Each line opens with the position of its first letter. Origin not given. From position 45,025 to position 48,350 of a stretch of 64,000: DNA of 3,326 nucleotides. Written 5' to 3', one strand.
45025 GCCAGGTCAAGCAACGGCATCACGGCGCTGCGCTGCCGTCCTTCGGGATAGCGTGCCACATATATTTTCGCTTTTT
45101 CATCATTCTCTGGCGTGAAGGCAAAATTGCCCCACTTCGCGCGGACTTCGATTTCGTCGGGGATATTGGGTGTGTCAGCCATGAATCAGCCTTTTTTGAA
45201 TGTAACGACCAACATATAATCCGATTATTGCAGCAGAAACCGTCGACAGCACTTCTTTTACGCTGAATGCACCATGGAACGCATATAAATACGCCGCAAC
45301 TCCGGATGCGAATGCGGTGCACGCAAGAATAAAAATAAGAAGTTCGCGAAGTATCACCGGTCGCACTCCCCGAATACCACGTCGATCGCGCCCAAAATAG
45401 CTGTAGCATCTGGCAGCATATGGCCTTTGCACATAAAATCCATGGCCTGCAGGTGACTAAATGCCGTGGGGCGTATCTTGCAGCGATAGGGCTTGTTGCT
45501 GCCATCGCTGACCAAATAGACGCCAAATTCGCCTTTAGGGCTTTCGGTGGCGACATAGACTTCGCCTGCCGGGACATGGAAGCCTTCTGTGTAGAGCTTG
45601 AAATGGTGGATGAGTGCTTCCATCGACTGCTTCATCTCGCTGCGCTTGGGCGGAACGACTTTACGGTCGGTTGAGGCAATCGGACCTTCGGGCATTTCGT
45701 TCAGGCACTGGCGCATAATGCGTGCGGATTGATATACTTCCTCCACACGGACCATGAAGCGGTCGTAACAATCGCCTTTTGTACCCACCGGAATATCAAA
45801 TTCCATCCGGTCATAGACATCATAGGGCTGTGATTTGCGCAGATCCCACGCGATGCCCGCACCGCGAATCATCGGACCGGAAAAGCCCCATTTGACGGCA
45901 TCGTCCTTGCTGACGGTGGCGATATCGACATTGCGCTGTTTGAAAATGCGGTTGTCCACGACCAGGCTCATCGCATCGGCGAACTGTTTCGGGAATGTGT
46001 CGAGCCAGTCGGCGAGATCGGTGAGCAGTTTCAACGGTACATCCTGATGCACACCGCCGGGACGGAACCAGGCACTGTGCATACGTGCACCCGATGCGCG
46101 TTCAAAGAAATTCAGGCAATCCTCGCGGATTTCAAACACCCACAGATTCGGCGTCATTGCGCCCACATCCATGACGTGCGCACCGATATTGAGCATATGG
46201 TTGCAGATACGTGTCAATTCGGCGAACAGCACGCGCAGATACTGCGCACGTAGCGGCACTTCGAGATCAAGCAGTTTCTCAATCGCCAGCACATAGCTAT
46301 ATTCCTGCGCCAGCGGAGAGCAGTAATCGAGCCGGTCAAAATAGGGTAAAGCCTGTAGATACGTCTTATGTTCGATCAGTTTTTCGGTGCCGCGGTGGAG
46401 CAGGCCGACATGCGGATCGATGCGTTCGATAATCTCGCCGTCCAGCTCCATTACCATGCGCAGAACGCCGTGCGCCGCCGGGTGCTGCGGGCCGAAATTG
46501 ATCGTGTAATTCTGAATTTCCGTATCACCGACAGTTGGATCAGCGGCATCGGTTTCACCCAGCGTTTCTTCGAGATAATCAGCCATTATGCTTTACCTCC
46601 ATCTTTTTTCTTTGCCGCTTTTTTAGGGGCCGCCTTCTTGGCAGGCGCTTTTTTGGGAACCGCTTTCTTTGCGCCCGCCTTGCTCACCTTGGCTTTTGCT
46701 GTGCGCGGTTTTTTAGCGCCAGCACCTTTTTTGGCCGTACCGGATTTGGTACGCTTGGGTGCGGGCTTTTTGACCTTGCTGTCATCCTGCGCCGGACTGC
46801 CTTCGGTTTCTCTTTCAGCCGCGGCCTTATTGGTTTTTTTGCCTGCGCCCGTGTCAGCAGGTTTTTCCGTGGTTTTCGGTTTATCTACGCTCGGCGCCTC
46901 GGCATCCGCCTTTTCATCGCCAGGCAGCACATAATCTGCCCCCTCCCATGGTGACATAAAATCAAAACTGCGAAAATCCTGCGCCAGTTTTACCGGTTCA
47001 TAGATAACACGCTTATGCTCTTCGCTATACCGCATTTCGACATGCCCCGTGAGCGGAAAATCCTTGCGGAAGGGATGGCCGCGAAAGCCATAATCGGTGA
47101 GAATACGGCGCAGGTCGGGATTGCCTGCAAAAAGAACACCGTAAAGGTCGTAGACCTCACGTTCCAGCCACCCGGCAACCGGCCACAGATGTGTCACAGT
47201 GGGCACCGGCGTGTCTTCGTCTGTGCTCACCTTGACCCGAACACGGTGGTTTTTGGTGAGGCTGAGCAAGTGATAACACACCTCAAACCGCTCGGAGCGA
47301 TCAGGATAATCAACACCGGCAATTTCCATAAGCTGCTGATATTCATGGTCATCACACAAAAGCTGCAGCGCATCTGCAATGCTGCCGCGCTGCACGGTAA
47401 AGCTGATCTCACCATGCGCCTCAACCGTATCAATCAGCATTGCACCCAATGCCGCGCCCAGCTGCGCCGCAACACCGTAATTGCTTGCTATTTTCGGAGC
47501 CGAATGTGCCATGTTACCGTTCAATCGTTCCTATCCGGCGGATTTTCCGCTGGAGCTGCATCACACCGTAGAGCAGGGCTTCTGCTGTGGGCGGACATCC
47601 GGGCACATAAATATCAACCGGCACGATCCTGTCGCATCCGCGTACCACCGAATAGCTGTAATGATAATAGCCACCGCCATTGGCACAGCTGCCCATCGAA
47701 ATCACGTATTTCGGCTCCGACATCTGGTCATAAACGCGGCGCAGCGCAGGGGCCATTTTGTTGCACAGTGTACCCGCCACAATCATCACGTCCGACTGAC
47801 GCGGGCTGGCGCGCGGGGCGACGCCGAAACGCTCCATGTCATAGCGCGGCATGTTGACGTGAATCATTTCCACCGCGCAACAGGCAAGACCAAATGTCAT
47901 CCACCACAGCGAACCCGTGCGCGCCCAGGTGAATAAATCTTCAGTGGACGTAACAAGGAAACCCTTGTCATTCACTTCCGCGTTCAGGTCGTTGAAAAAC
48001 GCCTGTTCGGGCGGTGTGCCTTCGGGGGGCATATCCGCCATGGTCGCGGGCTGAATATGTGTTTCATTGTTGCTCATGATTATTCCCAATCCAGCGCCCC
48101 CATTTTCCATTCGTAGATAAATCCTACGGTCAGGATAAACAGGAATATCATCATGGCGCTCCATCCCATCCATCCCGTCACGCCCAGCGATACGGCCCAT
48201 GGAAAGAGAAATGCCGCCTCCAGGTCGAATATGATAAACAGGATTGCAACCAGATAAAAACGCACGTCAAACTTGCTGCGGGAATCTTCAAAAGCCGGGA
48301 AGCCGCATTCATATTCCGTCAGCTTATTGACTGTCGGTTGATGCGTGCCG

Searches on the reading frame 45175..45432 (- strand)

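Call 72: search_protein_families(library=pfam, proteins=[window:45175-45432:-], max_evalue=0.01)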
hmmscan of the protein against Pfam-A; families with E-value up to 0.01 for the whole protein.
window:45175-45432:- (85 aa): 1 family
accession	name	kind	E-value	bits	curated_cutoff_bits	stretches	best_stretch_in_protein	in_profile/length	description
PF01925.25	TauE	-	0.0022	18.1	32.6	1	36-82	171-217/237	Sulfite exporter TauE/SafE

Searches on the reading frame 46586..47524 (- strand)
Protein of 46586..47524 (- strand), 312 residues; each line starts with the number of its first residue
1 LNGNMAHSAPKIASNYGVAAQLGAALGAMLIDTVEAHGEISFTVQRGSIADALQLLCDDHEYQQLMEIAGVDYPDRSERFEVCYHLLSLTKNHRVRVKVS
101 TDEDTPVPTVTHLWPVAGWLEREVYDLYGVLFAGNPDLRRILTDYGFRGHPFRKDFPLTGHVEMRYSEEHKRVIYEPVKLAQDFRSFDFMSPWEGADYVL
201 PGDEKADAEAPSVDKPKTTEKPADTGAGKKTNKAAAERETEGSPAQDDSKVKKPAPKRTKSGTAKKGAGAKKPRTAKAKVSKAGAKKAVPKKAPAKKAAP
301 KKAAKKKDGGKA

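Call 72: search_protein_families(library=pfam, proteins=[window:46586-47524:-], max_evalue=0.01)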
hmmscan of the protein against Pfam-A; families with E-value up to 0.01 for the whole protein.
window:46586-47524:- (312 aa): 1 family
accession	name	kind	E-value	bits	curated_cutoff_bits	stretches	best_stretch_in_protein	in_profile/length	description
PF00329.25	Complex1_30kDa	-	7.3e-44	149.7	22.5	1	43-161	2-123/124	Respiratory-chain NADH dehydrogenase, 30 Kd subunit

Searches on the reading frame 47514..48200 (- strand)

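Call 72: search_protein_families(library=pfam, proteins=[window:47514-48200:-], max_evalue=0.01)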
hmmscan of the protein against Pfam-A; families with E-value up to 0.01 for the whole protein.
window:47514-48200:- (228 aa): 1 family
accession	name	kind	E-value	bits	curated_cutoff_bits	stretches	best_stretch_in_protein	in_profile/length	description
PF01058.29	Oxidored_q6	-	7.9e-29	100.4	27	1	107-216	1-128/128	NADH ubiquinone oxidoreductase, 20 Kd subunit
